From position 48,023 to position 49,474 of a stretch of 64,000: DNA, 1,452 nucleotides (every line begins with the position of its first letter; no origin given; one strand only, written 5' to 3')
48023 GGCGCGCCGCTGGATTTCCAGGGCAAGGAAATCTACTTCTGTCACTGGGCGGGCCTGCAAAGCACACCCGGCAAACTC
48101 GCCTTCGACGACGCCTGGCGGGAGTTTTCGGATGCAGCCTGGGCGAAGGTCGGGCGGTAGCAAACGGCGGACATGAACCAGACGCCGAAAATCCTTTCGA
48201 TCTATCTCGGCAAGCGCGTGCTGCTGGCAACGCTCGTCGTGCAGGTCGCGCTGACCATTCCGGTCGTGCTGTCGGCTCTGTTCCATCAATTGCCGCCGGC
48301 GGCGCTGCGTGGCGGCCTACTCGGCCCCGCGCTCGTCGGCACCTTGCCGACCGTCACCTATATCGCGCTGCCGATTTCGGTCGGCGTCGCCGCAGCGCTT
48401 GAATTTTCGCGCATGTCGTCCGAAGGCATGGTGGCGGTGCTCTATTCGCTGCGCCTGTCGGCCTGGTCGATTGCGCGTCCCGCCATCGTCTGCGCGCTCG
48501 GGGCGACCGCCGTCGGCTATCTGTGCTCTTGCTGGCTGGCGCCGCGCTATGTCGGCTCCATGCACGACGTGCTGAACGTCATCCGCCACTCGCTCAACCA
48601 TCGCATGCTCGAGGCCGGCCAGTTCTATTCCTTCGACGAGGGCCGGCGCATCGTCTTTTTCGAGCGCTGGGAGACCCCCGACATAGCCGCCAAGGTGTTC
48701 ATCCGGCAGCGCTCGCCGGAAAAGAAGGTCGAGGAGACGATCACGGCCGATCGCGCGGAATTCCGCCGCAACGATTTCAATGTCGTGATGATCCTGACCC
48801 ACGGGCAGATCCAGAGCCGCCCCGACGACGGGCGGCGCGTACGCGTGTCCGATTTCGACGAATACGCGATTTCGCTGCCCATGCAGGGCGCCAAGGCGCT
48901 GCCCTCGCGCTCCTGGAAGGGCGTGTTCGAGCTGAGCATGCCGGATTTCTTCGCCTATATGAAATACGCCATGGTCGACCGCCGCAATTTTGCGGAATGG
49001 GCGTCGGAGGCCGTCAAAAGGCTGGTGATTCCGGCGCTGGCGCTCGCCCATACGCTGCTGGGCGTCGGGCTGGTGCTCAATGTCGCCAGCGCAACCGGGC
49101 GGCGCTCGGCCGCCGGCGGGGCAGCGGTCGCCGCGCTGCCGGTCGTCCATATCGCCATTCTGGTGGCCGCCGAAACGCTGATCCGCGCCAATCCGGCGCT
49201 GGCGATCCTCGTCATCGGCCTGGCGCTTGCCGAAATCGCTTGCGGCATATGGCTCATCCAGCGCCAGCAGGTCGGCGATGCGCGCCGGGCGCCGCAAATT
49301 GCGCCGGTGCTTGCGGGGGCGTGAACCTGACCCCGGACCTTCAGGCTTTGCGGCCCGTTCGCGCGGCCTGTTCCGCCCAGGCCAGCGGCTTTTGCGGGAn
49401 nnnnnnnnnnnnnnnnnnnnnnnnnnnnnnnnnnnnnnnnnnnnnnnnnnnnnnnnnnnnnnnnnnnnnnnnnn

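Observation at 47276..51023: Orphan LptF/LptG-family permease plus Wzm/Wzt-type ABC-2 exporter flanking the lipid operons: candidate glycolipid export route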

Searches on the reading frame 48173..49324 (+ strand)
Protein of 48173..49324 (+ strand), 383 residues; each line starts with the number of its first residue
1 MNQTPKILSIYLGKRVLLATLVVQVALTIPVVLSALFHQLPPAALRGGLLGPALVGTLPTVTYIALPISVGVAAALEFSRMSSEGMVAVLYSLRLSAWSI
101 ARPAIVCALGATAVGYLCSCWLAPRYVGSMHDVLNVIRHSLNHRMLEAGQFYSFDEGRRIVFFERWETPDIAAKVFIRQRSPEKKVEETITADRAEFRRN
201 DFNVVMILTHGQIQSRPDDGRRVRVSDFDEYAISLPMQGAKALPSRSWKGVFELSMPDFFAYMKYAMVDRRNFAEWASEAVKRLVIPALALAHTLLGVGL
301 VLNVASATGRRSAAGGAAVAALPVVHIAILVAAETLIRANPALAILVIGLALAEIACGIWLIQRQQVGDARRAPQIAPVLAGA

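Call 4: search_protein_families(library=pfam, proteins=[window:48173-49324:+], max_evalue=0.01)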
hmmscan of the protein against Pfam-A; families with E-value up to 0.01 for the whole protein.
window:48173-49324:+ (383 aa): 1 family
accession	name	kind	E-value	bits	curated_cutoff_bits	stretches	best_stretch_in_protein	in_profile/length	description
PF03739.19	LptF_LptG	-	1.6e-33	116.7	27.9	1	11-364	2-353/353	Lipopolysaccharide export system permease LptF/LptG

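Call 5: search_protein_families(library=ncbifam, proteins=[window:48173-49324:+], max_evalue=0.01)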
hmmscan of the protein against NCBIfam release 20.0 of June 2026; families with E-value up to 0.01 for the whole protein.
window:48173-49324:+ (383 aa): 2 families
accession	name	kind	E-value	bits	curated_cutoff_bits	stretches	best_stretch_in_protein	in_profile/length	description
TIGR04407.1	LptF_YjgP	equivalog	1.4e-33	116.1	230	1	17-363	14-346/347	LPS export ABC transporter permease LptF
TIGR04408.1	LptG_lptG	equivalog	1.2e-12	47.2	240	1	7-348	1-336/351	LPS export ABC transporter permease LptG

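Call 6: find_encoding_contigs(protein=window:48173-49324:+, flank=10000, max_places=6)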
Protein window:48173-49324:+ (383 aa): no gene with exactly this product is on record in the collection.

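Call 7: find_homologous_proteins(query=window:48173-49324:+)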
Query window:48173-49324:+ (383 aa): 505 proteins with E <= 0.001 among 8000 candidates; the best 120 are listed.
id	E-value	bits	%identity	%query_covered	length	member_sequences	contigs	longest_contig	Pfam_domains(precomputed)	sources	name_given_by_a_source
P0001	4.1e-228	775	92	100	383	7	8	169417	PF03739.20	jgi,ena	jgi:lipopolysaccharide export system permease protein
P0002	3.5e-227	772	92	100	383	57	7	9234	PF03739.20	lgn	-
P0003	8.1e-227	770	92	96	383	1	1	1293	PF03739.20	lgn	-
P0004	9.0e-214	727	86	100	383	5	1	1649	PF03739.20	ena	-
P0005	2.4e-188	644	76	98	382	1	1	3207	PF03739.20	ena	-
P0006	3.6e-186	637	77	100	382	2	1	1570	PF03739.20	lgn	-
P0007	9.5e-185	632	77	97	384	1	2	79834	PF03739.20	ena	-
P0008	4.5e-184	630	75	99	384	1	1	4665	PF03739.20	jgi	jgi:lipopolysaccharide export system permease protein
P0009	9.7e-184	629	76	98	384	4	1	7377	PF03739.20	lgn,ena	-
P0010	1.3e-183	628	77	97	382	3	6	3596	PF03739.20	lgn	-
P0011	3.6e-182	624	76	97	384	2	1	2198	PF03739.20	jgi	jgi:lipopolysaccharide export system permease protein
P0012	1.4e-181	622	76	96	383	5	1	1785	PF03739.20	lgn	-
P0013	1.7e-181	621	77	96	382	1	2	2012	PF03739.20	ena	-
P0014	6.9e-179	613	78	92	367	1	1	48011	PF03739.20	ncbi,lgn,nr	ncbi:MAG: LptF/LptG family permease [Hyphomicrobiales bacterium]|nr:LptF/LptG family permease [Hypho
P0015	1.7e-161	556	70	96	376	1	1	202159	PF03739.20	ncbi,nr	ncbi:MAG: LptF/LptG family permease [Hyphomicrobiales bacterium]|nr:LptF/LptG family permease [Hypho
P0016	5.5e-160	551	65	98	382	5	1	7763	PF03739.20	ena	-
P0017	4.1e-159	548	67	97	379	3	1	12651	PF03739.20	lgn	-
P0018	4.1e-159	548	68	96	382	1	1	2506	PF03739.20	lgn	-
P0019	4.6e-158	544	66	98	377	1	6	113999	PF03739.20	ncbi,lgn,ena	-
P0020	1.0e-157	543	67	96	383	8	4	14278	PF03739.20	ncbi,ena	-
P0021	1.2e-156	539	68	95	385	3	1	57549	PF03739.20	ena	-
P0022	1.4e-156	539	65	98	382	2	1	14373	PF03739.20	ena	-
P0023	2.9e-156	538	65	97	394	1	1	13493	PF03739.20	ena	-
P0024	8.0e-156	537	67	95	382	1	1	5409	PF03739.20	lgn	-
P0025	3.9e-152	525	64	99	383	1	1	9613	PF03739.20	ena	-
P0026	8.6e-151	520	66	96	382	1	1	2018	PF03739.20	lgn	-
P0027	1.2e-150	520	64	95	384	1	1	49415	PF03739.20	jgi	jgi:lipopolysaccharide export system permease protein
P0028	1.0e-148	513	65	95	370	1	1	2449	PF03739.20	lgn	-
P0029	2.6e-146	506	63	95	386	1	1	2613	PF03739.20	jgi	jgi:lipopolysaccharide export system permease protein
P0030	1.7e-143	496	63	95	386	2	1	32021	PF03739.20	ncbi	ncbi:MAG: hypothetical protein NVSMB26_04270 [Beijerinckiaceae bacterium]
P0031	3.6e-143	495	62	95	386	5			PF03739.20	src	-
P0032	4.0e-143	495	62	96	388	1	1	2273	PF03739.20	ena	-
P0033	1.2e-142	493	62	99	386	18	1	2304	PF03739.20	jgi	jgi:lipopolysaccharide export system permease protein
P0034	2.1e-142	493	62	95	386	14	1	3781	PF03739.20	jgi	jgi:lipopolysaccharide export system permease protein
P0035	2.6e-142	492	62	95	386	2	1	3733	PF03739.20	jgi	jgi:lipopolysaccharide export system permease protein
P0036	2.9e-142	492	62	95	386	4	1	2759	PF03739.20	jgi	jgi:lipopolysaccharide export system permease protein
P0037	4.4e-142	492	61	95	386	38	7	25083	PF03739.20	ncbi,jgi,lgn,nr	ncbi:MAG TPA: LptF/LptG family permease [Beijerinckiaceae bacterium]|jgi:lipopolysaccharide export s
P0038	6.8e-142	491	62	95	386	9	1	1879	PF03739.20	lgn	-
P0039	8.0e-142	491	62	95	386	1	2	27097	PF03739.20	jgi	jgi:lipopolysaccharide export system permease protein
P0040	1.5e-141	490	62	95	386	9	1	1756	PF03739.20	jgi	jgi:lipopolysaccharide export system permease protein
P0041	1.7e-141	490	60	99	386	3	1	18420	PF03739.20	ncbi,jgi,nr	ncbi:MAG: LptF/LptG family permease [Methylobacteriaceae bacterium]|nr:LptF/LptG family permease [Me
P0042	2.2e-141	489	62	95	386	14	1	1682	PF03739.20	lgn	-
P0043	3.3e-141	489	61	95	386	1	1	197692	PF03739.20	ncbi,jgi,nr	ncbi:MAG: lipopolysaccharide export system permease protein [Methylobacteriaceae bacterium]|jgi:lipo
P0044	7.6e-141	488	62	95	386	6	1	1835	PF03739.20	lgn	-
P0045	5.9e-140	485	61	95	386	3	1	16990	PF03739.20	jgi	jgi:lipopolysaccharide export system permease protein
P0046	5.5e-139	481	60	95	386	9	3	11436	PF03739.20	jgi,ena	jgi:lipopolysaccharide export system permease protein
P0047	7.9e-139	481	61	95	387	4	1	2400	PF03739.20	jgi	jgi:lipopolysaccharide export system permease protein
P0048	2.2e-138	479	60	95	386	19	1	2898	PF03739.20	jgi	jgi:lipopolysaccharide export system permease protein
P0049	2.4e-134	466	65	84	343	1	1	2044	PF03739.20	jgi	jgi:lipopolysaccharide export system permease protein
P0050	1.3e-133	464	62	89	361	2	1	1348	PF03739.20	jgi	jgi:lipopolysaccharide export system permease protein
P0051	2.0e-131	457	55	97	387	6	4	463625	PF03739.20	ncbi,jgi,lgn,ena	jgi:lipopolysaccharide export system permease protein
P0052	3.6e-131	456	56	95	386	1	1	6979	PF03739.20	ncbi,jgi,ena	jgi:lipopolysaccharide export system permease protein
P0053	2.2e-130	453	56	98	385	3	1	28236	PF03739.20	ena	-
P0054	8.0e-130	451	83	66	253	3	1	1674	PF03739.20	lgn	-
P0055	3.3e-129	449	57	97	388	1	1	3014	PF03739.20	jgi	-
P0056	8.6e-129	448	57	95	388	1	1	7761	PF03739.20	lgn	-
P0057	9.6e-129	448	56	96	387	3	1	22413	PF03739.20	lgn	-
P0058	5.0e-128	445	56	95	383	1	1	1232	PF03739.20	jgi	jgi:lipopolysaccharide export system permease protein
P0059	5.6e-128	445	54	97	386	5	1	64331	PF03739.20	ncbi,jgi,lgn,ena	jgi:lipopolysaccharide export system permease protein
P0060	6.5e-128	445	55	96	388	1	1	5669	PF03739.20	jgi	jgi:lipopolysaccharide export system permease protein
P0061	7.2e-128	445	57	95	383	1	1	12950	PF03739.20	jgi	-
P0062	1.7e-127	444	56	96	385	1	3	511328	PF03739.20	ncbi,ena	-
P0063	2.0e-127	443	55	98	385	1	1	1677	PF03739.20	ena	-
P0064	2.1e-127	443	56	95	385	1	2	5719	PF03739.20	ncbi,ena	-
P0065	2.5e-127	443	55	95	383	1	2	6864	PF03739.20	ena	-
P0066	2.7e-127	443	55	96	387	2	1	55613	PF03739.20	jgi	jgi:lipopolysaccharide export system permease protein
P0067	3.0e-127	443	56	96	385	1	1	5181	PF03739.20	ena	-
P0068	5.2e-127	442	56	95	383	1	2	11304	PF03739.20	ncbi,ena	-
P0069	7.8e-127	441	56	95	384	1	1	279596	PF03739.20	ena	-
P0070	1.1e-126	441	55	95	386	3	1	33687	PF03739.20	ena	-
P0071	1.1e-126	441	54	95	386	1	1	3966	PF03739.20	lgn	-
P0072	1.3e-126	441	55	96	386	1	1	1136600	PF03739.20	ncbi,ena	-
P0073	1.6e-126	440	55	95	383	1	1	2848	PF03739.20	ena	-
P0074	1.7e-126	440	54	96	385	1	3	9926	PF03739.20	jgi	jgi:lipopolysaccharide export system permease protein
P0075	1.8e-126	440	54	99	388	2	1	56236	PF03739.20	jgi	jgi:lipopolysaccharide export system permease protein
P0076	1.8e-126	440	54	96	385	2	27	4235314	PF03739.20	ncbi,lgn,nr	ncbi:Lipopolysaccharide export system permease protein [Beijerinckiaceae bacterium RH AL1]|nr:LptF/L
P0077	1.9e-126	440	56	94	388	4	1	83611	PF03739.20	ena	-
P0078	2.1e-126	440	56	95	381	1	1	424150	PF03739.20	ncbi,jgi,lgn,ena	jgi:lipopolysaccharide export system permease protein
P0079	2.2e-126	440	55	96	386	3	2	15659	PF03739.20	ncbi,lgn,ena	-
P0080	2.3e-126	440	54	96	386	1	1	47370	PF03739.20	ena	-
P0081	2.5e-126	440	54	95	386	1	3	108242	PF03739.20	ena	-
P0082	2.6e-126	440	56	95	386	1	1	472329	PF03739.20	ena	-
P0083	2.8e-126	440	54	96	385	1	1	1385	PF03739.20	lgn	-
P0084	3.2e-126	439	54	97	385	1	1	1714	PF03739.20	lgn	-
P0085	3.2e-126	439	55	95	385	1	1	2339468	PF03739.20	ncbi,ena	-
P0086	4.0e-126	439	55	95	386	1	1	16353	PF03739.20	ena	-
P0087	4.7e-126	439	55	96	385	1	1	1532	PF03739.20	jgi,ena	-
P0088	4.8e-126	439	54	96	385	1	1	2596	PF03739.20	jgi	jgi:lipopolysaccharide export system permease protein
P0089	5.2e-126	439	55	98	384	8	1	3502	PF03739.20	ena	-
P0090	5.6e-126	439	57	95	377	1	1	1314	PF03739.20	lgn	-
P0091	6.0e-126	439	55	95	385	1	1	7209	PF03739.20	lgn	-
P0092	6.1e-126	439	55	95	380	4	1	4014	PF03739.20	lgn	-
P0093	6.5e-126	438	55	96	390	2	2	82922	PF03739.20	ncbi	-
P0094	6.5e-126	438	55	98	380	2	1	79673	PF03739.20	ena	-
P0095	7.2e-126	438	52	97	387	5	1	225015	PF03739.20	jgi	-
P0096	9.1e-126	438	55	98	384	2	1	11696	PF03739.20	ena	-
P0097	1.1e-125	438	53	95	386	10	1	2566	PF03739.20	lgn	-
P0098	1.2e-125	438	56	89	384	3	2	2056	PF03739.20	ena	-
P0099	1.3e-125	438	57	94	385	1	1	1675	PF03739.20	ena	-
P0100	1.5e-125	437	54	93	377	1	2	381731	PF03739.20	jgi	jgi:lipopolysaccharide export system permease protein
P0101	1.5e-125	437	53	95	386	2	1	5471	PF03739.20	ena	-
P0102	1.7e-125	437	53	97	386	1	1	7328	PF03739.20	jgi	-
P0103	1.9e-125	437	56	95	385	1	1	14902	PF03739.20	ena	-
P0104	2.0e-125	437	54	95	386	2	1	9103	PF03739.20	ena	-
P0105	2.2e-125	437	56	95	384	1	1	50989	PF03739.20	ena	-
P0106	2.5e-125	437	57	96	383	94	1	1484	PF03739.20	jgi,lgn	-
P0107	3.9e-125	436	55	96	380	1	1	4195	PF03739.20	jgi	jgi:lipopolysaccharide export system permease protein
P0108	4.1e-125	436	56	95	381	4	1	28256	PF03739.20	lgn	-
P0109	4.3e-125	436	56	95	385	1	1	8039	PF03739.20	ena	-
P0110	4.7e-125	436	56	94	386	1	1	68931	PF03739.20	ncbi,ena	-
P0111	4.9e-125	436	56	94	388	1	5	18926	PF03739.20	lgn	-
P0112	7.6e-125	435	55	99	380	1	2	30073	PF03739.20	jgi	jgi:lipopolysaccharide export system permease protein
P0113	8.2e-125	435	54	99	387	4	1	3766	PF03739.20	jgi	-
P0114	1.0e-124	435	54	97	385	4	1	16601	PF03739.20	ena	-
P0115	1.4e-124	434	57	94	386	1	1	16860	PF03739.20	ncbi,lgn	-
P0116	1.4e-124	434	55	95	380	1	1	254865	PF03739.20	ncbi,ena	-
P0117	1.4e-124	434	54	97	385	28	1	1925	PF03739.20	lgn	-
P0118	1.7e-124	434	53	98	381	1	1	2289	PF03739.20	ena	-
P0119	3.1e-124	433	55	95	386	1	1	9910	PF03739.20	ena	-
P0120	3.3e-124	433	54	98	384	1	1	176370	PF03739.20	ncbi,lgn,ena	-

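Call 8: find_encoding_contigs(protein=P0001, flank=10000, max_places=3)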
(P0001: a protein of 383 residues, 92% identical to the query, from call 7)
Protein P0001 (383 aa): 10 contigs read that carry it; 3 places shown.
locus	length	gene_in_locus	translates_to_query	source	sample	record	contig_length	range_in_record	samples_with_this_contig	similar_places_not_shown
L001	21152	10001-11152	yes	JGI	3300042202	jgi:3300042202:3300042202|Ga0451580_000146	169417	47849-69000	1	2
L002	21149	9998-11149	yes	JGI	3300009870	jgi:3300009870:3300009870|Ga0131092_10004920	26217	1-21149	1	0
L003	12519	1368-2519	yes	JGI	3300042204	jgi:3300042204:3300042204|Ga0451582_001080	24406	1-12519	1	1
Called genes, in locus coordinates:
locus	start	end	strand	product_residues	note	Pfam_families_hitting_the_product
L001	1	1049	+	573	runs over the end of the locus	PF01921:tRNA-synt_1f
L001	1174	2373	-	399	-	PF13433:Peripla_BP_5 (faint), PF13458:Peripla_BP_6, PF01094:ANF_receptor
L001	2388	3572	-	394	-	PF00355:Rieske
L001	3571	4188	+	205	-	PF01047:MarR, PF12802:MarR_2, PF13463:HTH_27 (weak)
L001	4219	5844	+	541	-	PF00916:Sulfate_transp, PF01740:STAS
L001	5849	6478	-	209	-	PF00293:NUDIX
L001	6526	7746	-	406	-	PF13439:Glyco_transf_4 (weak), PF13579:Glyco_trans_4_4, PF13692:Glyco_trans_1_4, PF13524:Glyco_trans_1_2 (weak)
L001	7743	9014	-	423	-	PF00534:Glycos_transf_1 (weak), PF13692:Glyco_trans_1_4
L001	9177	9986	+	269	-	-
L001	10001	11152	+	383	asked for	PF03739:LptF_LptG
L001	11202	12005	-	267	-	PF00005:ABC_tran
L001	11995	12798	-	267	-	PF01061:ABC2_membrane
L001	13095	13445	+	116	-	PF00550:PP-binding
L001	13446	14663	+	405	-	PF00109:ketoacyl-synt, PF02801:Ketoacyl-synt_C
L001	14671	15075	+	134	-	-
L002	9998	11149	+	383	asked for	PF03739:LptF_LptG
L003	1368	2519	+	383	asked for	PF03739:LptF_LptG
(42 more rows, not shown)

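Call 9: find_encoding_contigs(protein=P0076, flank=10000, max_places=2)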
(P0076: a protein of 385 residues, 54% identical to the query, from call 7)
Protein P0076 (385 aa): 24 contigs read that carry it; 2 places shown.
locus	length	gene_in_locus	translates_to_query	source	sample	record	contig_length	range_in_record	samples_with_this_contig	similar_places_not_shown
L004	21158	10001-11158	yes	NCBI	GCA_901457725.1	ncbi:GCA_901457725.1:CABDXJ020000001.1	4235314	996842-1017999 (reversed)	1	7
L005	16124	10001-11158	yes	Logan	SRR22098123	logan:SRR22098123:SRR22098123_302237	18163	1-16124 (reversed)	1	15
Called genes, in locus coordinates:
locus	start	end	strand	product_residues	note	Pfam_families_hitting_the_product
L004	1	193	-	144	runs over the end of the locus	-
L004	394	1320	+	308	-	PF13406:SLT_2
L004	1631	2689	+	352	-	PF03824:NicO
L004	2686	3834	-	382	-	PF00535:Glycos_transf_2, PF10111:Glyco_tranf_2_2 (weak), PF13641:Glyco_tranf_2_3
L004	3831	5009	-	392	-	-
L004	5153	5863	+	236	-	PF13578:Methyltransf_24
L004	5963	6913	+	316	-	PF01501:Glyco_transf_8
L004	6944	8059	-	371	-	PF00266:Aminotran_5 (weak), PF01041:DegT_DnrJ_EryC1, PF01212:Beta_elim_lyase (faint)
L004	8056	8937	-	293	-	PF00132:Hexapep (weak), PF25084:LbH_EIF2B (weak), PF25087:GMPPB_C (faint), PF00132:Hexapep (weak), PF14602:Hexapep_2 (weak), PF05523:FdtA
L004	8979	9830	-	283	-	-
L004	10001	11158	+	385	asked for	PF03739:LptF_LptG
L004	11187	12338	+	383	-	PF13439:Glyco_transf_4, PF00534:Glycos_transf_1, PF13692:Glyco_trans_1_4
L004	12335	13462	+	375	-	PF00535:Glycos_transf_2, PF13641:Glyco_tranf_2_3 (weak)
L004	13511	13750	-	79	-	-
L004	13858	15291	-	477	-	PF03435:Sacchrp_dh_NADP, PF16653:Sacchrp_dh_C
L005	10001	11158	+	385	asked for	PF03739:LptF_LptG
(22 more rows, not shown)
